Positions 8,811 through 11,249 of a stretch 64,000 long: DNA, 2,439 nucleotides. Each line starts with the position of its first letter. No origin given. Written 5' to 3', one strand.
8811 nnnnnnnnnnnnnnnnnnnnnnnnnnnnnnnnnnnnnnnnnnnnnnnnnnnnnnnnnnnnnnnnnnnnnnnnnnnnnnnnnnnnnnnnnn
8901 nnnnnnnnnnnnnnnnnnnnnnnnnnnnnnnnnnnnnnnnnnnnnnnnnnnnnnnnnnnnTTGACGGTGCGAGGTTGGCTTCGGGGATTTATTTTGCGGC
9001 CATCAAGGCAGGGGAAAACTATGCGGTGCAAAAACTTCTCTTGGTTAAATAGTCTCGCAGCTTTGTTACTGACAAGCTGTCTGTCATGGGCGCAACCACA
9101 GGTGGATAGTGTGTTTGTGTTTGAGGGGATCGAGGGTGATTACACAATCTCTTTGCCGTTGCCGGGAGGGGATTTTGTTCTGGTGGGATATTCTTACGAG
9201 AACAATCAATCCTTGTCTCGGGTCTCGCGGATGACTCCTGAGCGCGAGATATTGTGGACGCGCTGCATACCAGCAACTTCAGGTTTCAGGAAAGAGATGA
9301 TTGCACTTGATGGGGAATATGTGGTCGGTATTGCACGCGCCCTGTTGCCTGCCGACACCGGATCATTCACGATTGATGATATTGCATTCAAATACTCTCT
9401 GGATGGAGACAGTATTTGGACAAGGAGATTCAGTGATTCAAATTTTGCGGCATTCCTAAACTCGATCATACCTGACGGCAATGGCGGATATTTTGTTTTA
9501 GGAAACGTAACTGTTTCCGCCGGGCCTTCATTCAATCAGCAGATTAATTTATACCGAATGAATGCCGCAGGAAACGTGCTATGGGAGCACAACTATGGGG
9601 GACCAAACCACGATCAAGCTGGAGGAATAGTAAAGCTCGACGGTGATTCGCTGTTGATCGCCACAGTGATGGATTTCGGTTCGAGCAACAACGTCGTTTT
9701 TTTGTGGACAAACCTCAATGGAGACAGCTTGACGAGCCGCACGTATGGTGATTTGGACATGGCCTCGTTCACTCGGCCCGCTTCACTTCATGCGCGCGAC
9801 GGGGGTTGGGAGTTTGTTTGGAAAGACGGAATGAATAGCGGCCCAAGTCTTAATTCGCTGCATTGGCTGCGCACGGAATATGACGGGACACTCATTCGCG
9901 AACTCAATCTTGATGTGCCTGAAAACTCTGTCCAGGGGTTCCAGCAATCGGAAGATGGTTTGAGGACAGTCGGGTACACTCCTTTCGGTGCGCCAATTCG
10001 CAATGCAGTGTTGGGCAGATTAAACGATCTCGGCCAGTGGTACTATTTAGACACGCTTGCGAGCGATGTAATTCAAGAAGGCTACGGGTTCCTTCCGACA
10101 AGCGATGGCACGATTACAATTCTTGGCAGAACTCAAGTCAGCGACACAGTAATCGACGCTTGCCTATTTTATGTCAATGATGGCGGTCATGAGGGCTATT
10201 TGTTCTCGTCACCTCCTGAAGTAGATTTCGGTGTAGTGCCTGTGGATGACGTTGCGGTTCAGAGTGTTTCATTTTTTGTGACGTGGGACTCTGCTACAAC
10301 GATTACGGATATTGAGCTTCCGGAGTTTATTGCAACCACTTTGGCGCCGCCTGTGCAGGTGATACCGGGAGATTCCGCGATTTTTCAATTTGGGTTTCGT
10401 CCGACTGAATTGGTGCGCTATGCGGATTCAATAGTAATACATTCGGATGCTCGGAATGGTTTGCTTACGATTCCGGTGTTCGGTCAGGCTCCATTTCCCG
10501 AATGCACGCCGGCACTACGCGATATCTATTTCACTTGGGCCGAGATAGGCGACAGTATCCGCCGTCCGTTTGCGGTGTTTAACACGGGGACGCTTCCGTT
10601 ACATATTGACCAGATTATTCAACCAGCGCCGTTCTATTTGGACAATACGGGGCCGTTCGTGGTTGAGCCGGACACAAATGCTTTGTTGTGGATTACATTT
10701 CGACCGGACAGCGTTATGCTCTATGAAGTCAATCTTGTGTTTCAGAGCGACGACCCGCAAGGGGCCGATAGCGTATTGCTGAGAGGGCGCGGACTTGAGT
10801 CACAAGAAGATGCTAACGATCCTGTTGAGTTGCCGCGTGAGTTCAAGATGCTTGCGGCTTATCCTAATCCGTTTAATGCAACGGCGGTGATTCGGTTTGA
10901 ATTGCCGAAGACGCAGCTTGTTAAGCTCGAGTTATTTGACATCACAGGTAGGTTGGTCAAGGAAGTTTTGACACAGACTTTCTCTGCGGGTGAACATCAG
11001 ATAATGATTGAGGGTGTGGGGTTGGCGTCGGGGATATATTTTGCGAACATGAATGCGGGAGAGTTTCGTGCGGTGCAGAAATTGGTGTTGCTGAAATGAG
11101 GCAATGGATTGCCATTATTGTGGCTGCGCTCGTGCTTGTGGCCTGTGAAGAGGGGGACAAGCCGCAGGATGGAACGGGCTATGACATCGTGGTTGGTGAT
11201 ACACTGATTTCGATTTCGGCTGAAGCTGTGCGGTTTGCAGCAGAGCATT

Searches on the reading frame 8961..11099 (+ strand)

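Call 5: search_protein_families(library=pfam, proteins=[window:8961-11099:+], max_evalue=0.1)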
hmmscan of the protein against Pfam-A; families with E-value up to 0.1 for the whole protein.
window:8961-11099:+ (712 aa): 8 families
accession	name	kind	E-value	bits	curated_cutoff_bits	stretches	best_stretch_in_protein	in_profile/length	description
PF18962.6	Por_Secre_tail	-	1.8e-10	41.4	27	1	634-709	2-74/75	Secretion system C-terminal sorting domain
PF15780.11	ASH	-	4.4e-05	24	27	0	415-497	8-92/98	Abnormal spindle-like microcephaly-assoc'd, ASPM-SPD-2-Hydin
PF22544.2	HYDIN_VesB_CFA65-like_Ig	-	5.4e-05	23.8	25.5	0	528-603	16-92/100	HYDIN/CFA65/VesB-like, Ig-like domain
PF22073.2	Cep192_D4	-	0.00022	21.8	35.5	1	522-611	11-111/112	Cep192 domain 4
PF24291.1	Ig_CFAP65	-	0.0077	16.5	27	0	434-498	40-104/121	Cilia- and flagella-associated protein 65-like, Ig-like domain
PF24507.1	Ig_CFAP65_4th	-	0.025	15.4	27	0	467-509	34-75/76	CFAP65, fourth Ig-like domain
PF12378.14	P1_N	-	0.026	14.3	24.8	1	172-229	10-58/286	Mycoplasma adhesin P1, N-terminal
PF10581.15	Synapsin_N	-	0.072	13.1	27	0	155-164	6-15/29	Synapsin N-terminal region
